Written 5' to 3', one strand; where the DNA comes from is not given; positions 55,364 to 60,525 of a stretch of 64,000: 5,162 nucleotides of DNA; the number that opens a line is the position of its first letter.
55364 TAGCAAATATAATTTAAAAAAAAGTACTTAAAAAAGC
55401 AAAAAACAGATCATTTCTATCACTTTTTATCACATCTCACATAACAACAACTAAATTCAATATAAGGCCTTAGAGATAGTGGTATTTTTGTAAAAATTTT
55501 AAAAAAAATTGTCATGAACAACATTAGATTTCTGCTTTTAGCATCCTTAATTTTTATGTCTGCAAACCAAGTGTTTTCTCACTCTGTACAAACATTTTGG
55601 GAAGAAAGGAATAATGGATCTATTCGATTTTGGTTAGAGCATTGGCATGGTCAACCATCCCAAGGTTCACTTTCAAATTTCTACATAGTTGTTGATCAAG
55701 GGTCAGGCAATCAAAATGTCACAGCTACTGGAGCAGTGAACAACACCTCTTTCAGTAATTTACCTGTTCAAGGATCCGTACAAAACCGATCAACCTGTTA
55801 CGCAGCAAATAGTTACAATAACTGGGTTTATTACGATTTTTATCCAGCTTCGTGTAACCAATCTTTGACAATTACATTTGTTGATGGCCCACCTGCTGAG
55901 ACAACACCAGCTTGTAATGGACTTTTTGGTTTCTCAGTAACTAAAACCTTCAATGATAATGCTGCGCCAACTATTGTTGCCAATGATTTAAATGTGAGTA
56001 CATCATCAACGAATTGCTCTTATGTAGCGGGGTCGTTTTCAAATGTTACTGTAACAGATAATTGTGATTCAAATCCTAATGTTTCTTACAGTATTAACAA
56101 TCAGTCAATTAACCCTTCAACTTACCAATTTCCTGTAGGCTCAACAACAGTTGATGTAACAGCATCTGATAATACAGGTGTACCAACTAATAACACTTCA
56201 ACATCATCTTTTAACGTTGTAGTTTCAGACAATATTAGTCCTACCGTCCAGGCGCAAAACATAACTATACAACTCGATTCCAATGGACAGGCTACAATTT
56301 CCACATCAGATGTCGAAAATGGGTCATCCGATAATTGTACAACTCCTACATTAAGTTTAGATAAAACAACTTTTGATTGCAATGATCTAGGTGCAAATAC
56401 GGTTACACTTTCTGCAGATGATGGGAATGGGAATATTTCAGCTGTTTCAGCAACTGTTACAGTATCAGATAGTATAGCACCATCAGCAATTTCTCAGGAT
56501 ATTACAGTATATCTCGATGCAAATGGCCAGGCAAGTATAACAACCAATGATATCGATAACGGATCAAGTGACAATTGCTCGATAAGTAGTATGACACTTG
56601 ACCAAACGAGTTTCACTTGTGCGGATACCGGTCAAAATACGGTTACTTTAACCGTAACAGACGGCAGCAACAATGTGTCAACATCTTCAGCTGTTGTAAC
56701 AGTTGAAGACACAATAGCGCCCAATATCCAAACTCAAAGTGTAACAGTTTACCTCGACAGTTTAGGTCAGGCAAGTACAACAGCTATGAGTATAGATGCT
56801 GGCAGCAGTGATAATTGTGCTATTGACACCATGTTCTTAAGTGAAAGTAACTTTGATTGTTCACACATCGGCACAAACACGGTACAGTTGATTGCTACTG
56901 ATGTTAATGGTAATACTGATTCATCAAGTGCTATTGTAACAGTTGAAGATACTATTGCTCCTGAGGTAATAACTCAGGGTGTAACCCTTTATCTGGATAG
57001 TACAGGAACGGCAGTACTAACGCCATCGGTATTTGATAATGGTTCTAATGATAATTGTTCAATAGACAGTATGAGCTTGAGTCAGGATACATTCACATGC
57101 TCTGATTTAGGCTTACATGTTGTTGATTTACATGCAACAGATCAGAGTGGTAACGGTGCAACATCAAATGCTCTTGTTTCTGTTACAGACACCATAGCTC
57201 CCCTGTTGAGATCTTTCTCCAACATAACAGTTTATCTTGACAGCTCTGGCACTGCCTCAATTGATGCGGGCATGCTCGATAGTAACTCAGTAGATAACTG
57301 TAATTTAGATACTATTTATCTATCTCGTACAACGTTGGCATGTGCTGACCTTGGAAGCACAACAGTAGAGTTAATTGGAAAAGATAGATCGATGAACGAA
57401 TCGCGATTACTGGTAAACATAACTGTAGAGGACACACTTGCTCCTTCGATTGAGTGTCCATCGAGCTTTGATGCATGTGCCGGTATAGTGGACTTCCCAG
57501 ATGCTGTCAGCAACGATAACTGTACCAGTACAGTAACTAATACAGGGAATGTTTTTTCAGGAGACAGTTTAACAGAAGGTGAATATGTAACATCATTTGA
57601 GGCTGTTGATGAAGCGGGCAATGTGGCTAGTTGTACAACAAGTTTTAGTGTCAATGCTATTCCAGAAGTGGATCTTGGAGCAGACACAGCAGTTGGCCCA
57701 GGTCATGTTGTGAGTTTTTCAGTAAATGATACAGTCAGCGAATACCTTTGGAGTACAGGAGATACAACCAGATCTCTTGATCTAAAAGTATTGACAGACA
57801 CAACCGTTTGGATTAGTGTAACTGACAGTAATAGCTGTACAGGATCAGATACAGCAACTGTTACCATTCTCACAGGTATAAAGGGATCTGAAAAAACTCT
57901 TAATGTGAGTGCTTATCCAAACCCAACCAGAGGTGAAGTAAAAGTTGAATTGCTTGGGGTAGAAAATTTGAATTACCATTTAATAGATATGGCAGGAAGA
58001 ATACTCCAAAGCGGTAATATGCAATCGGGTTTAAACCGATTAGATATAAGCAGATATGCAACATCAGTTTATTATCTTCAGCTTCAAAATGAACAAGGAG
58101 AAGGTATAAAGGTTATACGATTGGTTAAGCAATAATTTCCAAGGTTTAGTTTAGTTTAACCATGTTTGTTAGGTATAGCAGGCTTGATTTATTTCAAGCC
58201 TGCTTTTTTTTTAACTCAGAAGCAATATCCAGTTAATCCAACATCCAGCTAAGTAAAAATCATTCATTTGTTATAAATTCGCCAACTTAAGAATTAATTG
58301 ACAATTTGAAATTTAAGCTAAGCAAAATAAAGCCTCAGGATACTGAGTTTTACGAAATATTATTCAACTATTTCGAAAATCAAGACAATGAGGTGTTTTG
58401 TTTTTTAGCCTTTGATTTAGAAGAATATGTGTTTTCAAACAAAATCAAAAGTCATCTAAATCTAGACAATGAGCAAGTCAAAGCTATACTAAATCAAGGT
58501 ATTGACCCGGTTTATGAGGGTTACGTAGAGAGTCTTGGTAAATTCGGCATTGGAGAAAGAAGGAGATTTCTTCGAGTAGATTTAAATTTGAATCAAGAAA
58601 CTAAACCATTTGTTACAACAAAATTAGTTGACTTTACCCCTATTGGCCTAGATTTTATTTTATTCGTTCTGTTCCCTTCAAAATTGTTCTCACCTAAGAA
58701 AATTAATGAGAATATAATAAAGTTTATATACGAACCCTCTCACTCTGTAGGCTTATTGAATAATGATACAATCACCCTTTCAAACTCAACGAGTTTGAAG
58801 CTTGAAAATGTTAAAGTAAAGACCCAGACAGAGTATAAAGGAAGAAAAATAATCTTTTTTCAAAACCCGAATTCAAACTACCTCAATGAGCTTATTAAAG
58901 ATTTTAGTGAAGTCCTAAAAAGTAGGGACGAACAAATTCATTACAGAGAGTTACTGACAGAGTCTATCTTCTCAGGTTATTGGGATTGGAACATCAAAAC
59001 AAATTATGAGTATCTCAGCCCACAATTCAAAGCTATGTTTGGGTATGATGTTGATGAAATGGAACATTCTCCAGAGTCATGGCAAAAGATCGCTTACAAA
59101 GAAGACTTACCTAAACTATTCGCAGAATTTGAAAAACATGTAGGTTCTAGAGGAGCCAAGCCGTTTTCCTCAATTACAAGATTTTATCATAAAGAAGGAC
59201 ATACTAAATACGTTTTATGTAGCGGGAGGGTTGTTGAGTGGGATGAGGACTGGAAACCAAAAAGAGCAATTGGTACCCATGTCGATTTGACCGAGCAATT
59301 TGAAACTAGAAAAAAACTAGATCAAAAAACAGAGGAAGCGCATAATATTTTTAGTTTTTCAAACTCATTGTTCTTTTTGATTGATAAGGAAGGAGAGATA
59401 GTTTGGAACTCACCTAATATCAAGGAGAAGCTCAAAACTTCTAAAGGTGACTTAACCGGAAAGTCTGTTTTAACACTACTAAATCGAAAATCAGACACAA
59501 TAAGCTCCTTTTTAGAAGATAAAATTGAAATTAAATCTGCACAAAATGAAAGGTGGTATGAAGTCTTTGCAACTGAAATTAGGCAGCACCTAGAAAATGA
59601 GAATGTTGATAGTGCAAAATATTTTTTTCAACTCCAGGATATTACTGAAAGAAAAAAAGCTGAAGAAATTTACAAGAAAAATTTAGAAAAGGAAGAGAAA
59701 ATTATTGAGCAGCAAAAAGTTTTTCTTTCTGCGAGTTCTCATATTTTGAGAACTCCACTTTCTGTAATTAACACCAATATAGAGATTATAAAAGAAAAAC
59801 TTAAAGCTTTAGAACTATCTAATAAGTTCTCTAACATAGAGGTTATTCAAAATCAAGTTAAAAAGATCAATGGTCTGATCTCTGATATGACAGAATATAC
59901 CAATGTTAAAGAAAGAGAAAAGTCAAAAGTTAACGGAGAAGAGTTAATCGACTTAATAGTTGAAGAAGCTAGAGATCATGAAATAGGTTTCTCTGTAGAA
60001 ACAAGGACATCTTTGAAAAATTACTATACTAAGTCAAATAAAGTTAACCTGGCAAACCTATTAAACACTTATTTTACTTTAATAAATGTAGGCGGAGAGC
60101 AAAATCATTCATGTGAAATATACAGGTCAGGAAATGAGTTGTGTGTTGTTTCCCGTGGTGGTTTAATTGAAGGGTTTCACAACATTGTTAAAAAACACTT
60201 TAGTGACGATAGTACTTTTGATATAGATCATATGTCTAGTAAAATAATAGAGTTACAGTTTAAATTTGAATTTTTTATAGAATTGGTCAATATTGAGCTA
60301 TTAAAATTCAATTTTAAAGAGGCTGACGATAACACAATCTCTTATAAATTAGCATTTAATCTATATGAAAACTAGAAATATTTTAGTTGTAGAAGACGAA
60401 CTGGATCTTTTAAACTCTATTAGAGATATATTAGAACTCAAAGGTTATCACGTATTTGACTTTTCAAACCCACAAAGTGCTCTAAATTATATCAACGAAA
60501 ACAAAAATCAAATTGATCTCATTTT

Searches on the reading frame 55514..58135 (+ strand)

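Call 95: search_protein_families(library=pfam, proteins=[window:55514-58135:+], max_evalue=0.0001)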
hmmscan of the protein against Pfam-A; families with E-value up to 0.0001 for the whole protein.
window:55514-58135:+ (873 aa): 3 families
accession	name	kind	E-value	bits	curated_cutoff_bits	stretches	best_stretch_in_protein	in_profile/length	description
PF02494.22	HYR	-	1.3e-09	38.7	21.7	0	640-709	2-77/81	HYR domain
PF18962.6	Por_Secre_tail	-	6.4e-08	33.2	27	1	801-864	2-69/75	Secretion system C-terminal sorting domain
PF22841.2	CATSPERE_NTD1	-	2.4e-05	24.8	27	0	352-384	47-79/89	CATSPERE first N-terminal domain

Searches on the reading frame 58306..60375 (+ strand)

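Call 95: search_protein_families(library=pfam, proteins=[window:58306-60375:+], max_evalue=0.0001)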
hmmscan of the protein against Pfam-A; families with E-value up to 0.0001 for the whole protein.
window:58306-60375:+ (689 aa): 3 families
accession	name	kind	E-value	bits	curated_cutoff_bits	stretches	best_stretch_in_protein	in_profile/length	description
PF08447.18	PAS_3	-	1.5e-16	60.9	25.6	1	236-325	3-89/89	PAS fold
PF13426.13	PAS_9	-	1.7e-10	41.5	27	0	236-330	15-103/103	PAS domain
PF00512.31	HisKA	-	1.4e-07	31.8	26.9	1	471-532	3-61/66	His Kinase A (phospho-acceptor) domain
